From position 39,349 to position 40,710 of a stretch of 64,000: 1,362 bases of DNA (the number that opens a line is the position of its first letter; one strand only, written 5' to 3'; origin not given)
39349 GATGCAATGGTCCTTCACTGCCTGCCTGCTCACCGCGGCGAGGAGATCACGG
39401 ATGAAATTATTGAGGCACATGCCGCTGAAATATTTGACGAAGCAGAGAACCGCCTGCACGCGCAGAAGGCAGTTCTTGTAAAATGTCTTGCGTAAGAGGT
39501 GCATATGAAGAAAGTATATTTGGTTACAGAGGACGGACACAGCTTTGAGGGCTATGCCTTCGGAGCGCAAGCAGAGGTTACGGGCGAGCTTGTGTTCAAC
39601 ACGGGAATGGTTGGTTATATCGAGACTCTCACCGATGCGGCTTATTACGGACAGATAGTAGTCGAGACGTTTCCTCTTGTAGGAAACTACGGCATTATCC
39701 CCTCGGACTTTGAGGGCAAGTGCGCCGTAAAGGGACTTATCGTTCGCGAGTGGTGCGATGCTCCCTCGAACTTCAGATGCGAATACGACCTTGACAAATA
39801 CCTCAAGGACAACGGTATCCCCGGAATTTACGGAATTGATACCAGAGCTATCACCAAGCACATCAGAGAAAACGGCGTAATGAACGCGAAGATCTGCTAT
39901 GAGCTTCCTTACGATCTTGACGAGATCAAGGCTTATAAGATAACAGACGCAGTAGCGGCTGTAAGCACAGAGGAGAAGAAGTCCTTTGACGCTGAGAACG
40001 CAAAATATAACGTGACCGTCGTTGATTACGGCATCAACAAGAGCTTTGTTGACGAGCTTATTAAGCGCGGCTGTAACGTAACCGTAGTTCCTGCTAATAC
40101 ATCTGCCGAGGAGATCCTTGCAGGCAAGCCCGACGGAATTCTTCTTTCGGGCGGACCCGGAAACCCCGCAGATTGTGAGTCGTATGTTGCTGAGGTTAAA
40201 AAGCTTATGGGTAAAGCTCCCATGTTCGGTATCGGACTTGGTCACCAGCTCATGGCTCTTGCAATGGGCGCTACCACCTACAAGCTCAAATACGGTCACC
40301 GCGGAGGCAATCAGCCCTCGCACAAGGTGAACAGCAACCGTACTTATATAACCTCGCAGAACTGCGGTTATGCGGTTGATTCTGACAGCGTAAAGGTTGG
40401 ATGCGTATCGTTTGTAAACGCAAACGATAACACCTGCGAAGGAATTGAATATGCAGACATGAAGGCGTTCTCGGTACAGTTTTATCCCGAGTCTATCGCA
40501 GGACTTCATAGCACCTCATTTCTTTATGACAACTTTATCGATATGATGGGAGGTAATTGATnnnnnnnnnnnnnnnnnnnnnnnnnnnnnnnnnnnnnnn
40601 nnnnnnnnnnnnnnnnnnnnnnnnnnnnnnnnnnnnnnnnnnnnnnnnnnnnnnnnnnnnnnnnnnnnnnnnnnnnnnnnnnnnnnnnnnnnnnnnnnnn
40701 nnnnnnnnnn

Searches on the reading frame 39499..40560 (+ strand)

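Call 6: search_protein_families(library=ncbifam, proteins=[window:39499-40560:+])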
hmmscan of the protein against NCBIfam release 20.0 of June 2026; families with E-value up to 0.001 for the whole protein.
window:39499-40560:+ (353 aa): 22 families
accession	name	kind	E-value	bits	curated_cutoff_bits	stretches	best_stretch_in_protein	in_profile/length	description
NF009475.0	PRK12838.1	equivalog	2.7e-127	424.7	221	1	5-351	2-354/359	carbamoyl phosphate synthase small subunit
TIGR01368.1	CPSaseIIsmall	equivalog_domain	8.6e-125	416.4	307.35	1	7-350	2-359/361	glutamine-hydrolyzing carbamoyl-phosphate synthase small subunit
NF011201.0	PRK14607.1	equivalog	8.8e-16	57.7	670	1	194-348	27-187/534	bifunctional anthranilate synthase component II/anthranilate phosphoribosyltransferase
NF010081.0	PRK13566.1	equivalog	2.8e-14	52.3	645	1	147-337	502-705/729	anthranilate synthase component I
NF001975.0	PRK00758.1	equivalog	2e-13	50.4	198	1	189-349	23-181/185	GMP synthase subunit A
TIGR00566.1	trpG_papA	subfamily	3.9e-13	49.6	121.05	1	193-348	25-191/192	glutamine amidotransferase of anthranilate synthase or aminodeoxychorismate synthase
TIGR00888.1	guaA_Nterm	equivalog_domain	7.2e-13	48.3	172.15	1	189-348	20-182/188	glutamine-hydrolyzing GMP synthase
NF004169.0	PRK05637.1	equivalog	3e-12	46.6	332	1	182-254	13-89/210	anthranilate synthase component II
TIGR01815.1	TrpE-clade3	equivalog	1.3e-11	43.2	739.15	1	148-338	495-694/717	anthranilate synthase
NF005946.0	PRK08007.1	equivalog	1.1e-10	41.4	332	1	192-347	24-185/187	aminodeoxychorismate synthase component 2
NF005799.0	PRK07649.1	equivalog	1.7e-10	40.8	327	1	201-348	34-186/195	aminodeoxychorismate/anthranilate synthase component II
NF005849.0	PRK07765.1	equivalog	3.2e-10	39.6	308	1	201-336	37-179/219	aminodeoxychorismate/anthranilate synthase component II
NF000848.1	PRK00074.1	equivalog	3.5e-10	39.1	400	1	190-347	21-184/512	glutamine-hydrolyzing GMP synthase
TIGR01823.1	PabB-fungal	equivalog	1.5e-08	33.4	442.55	1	193-349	34-203/742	aminodeoxychorismate synthase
NF005271.0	PRK06774.1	equivalog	4.5e-08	32.7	340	1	202-347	35-189/191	aminodeoxychorismate synthase component II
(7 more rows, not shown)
